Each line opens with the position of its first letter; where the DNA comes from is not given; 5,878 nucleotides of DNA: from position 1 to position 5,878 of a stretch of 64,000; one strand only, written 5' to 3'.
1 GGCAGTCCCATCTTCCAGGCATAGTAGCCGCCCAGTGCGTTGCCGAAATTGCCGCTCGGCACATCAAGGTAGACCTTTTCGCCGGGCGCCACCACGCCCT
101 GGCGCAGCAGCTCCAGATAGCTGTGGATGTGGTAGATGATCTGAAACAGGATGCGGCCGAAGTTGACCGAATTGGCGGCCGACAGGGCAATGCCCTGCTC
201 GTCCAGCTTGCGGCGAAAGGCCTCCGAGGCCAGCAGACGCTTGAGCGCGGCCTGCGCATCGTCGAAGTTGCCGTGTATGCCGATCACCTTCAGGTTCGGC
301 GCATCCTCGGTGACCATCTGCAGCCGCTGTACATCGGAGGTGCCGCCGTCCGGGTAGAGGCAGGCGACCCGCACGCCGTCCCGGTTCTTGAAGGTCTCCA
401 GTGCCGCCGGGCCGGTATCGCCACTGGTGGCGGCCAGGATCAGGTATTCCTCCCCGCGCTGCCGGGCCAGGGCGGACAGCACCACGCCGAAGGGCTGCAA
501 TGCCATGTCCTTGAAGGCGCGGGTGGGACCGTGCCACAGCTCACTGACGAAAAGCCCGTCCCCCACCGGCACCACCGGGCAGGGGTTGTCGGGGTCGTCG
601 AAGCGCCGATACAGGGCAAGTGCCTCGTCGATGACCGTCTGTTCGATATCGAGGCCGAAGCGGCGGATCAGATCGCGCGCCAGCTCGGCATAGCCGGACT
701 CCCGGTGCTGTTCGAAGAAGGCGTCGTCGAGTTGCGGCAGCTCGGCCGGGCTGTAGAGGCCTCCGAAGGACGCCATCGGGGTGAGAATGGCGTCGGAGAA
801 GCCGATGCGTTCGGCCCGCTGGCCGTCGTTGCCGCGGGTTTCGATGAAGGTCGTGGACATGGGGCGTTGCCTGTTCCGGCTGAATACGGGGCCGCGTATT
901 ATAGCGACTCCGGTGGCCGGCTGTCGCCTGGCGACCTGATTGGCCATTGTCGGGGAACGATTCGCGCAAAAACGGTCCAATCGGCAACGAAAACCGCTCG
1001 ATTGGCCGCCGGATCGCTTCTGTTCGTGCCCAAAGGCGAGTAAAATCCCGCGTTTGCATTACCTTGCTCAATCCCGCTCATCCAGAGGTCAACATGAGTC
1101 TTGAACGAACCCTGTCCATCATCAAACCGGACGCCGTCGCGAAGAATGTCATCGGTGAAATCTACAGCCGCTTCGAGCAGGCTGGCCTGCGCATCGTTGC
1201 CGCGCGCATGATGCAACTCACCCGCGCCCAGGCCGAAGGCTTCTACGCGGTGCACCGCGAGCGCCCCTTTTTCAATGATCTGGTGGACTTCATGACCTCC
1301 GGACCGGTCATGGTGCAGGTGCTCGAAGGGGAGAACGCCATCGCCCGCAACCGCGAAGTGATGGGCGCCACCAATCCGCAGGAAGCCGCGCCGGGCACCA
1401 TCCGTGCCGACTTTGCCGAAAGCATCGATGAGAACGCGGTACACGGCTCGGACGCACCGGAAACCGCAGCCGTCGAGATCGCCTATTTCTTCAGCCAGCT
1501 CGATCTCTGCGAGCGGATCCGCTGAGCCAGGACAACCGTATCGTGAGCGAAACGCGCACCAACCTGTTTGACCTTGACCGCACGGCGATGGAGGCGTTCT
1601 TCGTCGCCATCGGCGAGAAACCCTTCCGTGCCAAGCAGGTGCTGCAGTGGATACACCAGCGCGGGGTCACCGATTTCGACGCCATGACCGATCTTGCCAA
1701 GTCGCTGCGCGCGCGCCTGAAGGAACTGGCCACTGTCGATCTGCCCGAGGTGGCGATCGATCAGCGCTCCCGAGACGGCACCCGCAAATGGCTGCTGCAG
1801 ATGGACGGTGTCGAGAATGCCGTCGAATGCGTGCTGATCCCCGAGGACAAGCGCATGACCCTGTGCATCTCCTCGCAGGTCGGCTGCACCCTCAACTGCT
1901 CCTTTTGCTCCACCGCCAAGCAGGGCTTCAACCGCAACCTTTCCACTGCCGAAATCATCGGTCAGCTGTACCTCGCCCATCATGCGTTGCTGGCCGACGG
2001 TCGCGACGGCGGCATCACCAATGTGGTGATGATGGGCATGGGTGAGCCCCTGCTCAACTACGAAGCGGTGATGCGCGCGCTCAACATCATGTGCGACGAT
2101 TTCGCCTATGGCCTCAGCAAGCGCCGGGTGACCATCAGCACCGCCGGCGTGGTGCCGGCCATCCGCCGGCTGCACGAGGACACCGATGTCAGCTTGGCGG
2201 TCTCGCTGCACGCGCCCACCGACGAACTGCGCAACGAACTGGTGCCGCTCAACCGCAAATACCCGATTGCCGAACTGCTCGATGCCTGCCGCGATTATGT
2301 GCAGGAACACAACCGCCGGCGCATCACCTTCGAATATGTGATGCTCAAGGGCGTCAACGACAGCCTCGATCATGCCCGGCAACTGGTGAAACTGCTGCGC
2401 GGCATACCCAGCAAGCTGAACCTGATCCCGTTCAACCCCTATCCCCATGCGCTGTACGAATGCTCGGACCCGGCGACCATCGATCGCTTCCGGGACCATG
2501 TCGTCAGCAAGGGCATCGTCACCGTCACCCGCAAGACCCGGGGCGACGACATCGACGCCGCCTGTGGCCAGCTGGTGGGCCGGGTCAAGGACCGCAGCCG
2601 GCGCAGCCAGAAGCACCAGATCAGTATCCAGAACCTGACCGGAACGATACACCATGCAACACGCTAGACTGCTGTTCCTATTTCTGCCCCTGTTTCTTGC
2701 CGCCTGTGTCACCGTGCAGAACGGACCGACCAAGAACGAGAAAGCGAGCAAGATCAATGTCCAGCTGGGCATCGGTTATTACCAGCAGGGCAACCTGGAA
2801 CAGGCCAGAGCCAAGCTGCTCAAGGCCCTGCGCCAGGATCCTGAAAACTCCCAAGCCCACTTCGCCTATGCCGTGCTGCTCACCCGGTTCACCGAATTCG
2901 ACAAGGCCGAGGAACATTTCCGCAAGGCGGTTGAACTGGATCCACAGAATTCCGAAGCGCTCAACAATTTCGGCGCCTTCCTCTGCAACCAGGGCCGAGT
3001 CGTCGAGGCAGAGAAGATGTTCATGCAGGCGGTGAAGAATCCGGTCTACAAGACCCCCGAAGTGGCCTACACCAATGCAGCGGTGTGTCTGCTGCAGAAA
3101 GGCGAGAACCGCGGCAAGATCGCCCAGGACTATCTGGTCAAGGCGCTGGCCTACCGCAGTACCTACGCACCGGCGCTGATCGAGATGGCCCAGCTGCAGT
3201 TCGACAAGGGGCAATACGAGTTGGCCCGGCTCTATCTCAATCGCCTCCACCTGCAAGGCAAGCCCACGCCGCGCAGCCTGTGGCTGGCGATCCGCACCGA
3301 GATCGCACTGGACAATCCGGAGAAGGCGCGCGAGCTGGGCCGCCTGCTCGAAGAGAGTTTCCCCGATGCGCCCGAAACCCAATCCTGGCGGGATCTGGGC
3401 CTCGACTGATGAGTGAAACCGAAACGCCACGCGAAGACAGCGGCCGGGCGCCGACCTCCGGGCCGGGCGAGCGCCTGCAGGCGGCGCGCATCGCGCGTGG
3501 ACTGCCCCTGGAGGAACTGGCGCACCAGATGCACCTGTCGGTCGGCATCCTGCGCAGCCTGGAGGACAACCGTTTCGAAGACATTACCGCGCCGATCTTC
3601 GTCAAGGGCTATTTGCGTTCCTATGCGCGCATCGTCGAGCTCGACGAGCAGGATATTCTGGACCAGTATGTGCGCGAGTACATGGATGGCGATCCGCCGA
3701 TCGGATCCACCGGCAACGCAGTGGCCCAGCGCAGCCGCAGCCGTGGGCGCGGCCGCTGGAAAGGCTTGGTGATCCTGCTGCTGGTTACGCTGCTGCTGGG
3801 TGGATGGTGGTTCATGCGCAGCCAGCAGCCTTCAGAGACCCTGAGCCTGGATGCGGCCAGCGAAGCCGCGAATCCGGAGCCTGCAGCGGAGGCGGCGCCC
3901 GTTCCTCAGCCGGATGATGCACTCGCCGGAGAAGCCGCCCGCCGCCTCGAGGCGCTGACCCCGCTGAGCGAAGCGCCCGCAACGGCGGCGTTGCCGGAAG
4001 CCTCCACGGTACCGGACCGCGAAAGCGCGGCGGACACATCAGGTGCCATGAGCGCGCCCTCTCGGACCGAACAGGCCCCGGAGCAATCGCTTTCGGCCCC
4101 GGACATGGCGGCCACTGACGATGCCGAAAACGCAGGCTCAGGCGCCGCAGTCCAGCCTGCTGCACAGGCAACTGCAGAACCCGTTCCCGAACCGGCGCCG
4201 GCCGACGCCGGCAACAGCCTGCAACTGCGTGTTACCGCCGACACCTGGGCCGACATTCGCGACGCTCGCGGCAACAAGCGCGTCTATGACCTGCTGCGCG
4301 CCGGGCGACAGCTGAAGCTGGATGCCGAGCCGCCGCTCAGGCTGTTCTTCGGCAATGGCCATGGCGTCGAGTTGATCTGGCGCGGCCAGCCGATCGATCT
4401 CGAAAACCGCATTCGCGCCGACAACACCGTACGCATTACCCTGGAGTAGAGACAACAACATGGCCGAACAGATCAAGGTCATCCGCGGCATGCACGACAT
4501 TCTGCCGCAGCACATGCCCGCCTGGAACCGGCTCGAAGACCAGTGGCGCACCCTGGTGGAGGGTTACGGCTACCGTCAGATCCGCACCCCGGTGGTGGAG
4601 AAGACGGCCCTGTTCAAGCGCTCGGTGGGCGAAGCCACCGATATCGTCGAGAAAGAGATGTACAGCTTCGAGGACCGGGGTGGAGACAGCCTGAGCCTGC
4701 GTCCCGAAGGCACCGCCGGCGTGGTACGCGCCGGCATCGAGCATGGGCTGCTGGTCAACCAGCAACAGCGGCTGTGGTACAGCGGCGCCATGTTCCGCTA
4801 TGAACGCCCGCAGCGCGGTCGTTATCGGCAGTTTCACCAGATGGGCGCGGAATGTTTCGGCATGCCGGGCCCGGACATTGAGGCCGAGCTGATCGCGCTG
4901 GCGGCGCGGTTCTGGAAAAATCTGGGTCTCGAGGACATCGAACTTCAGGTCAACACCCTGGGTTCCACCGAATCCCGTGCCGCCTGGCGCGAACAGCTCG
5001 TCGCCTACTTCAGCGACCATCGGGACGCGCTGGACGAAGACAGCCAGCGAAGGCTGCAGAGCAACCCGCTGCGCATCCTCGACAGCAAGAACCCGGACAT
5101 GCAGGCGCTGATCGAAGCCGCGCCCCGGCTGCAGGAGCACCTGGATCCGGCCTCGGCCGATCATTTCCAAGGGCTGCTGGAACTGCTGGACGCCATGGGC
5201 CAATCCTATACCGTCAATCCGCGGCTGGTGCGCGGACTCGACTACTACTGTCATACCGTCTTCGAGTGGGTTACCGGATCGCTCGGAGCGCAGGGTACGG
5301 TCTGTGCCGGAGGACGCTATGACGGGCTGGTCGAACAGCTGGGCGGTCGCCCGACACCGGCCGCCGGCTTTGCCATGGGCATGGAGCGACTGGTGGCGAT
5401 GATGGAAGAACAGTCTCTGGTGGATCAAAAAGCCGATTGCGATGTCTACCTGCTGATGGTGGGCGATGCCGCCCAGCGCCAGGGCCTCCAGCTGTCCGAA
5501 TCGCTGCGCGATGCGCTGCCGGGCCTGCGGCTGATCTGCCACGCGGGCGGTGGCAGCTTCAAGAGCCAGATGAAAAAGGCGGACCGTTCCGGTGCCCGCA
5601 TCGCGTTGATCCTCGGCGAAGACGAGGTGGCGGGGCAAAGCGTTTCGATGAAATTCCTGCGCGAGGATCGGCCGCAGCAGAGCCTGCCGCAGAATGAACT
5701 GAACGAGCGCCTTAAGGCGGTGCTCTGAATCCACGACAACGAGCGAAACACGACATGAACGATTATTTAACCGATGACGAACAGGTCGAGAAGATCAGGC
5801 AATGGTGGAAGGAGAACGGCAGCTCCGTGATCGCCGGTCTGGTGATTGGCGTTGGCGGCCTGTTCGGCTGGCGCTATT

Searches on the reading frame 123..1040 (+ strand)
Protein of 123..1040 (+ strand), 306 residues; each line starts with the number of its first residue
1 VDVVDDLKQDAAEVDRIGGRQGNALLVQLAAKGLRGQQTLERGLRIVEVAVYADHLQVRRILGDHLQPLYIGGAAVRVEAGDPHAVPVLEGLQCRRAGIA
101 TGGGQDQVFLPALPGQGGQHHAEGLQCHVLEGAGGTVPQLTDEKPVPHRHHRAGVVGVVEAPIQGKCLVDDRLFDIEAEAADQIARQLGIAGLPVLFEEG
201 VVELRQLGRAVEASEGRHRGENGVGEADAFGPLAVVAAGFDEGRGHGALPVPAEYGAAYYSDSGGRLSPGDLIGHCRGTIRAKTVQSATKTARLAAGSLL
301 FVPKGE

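Call 68: search_protein_families(library=pfam, alignment_id=A5, max_evalue=0.00001)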
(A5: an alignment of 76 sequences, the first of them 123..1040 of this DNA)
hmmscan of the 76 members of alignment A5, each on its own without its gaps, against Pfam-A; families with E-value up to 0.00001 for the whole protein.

A. member 1, window:123-1040:+ (306 aa): 0 families

B. families by the number of members that match (of 76 scanned): 98 families (the first 25 are shown)
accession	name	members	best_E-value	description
PF02518.31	HATPase_c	3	1.1e-24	Histidine kinase-, DNA gyrase B-, and HSP90-like ATPase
PF00158.32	Sigma54_activat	2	1.4e-75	Sigma-54 interaction domain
PF00669.25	Flagellin_N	2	8e-49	Bacterial flagellin N-terminal helical region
PF00700.27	Flagellin_C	2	8.5e-31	Bacterial flagellin C-terminal helical region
PF00702.32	Hydrolase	2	1.1e-29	haloacid dehalogenase-like hydrolase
PF00072.30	Response_reg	2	2.7e-27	Response regulator receiver domain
PF25601.1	AAA_lid_14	2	7.6e-25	AAA+ ATPase lid domain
PF14532.12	Sigma54_activ_2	2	9.9e-25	Sigma-54 interaction domain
PF06429.18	Flg_bbr_C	2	5.6e-22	Flagellar basal body rod FlgEFG protein C-terminal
PF21158.3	flgK_1st_1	2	6.1e-16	Flagellar hook-associated protein 1, D2-like domain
PF02954.25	HTH_8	2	4.6e-15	Bacterial regulatory protein, Fis family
PF00460.25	Flg_bb_rod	2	1.1e-11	Flagella basal body rod protein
PF00512.31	HisKA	2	5.8e-11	His Kinase A (phospho-acceptor) domain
PF07728.20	AAA_5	2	2.8e-09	AAA domain (dynein-related subfamily)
PF00311.23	PEPcase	1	0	Phosphoenolpyruvate carboxylase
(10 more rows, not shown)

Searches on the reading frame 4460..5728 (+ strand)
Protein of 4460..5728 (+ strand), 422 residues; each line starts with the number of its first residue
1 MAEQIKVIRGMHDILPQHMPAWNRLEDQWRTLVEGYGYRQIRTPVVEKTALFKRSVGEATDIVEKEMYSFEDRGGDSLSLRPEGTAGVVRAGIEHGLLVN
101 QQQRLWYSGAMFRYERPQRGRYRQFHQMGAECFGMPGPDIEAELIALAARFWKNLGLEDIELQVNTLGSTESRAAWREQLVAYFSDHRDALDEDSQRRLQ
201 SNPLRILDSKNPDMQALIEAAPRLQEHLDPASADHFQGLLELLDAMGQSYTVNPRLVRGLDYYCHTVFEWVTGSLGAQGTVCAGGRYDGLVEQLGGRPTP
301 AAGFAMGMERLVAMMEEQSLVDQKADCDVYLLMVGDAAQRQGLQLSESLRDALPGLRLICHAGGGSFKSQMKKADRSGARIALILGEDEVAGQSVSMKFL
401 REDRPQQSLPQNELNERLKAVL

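Call 78: find_encoding_contigs(protein=window:4460-5728:+, flank=10000, max_places=3)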
Protein window:4460-5728:+ (422 aa): 2 contigs read that carry it; 1 place shown.
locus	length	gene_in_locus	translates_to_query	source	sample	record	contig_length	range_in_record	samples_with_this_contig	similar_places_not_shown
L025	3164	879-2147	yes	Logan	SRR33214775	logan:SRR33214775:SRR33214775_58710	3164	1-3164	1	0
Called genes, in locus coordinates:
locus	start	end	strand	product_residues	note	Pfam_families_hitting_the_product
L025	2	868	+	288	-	?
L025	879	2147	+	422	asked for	PF13393:tRNA-synt_His, PF00587:tRNA-synt_2b, PF03129:HGTP_anticodon (weak)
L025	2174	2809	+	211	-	PF09976:TPR_21, PF13174:TPR_6 (faint), PF14559:TPR_19 (faint), PF13432:TPR_16 (faint)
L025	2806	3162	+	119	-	?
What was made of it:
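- Tried and rejected: An attempt to extend the source contig through HisS returned only a short contig (call 78).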
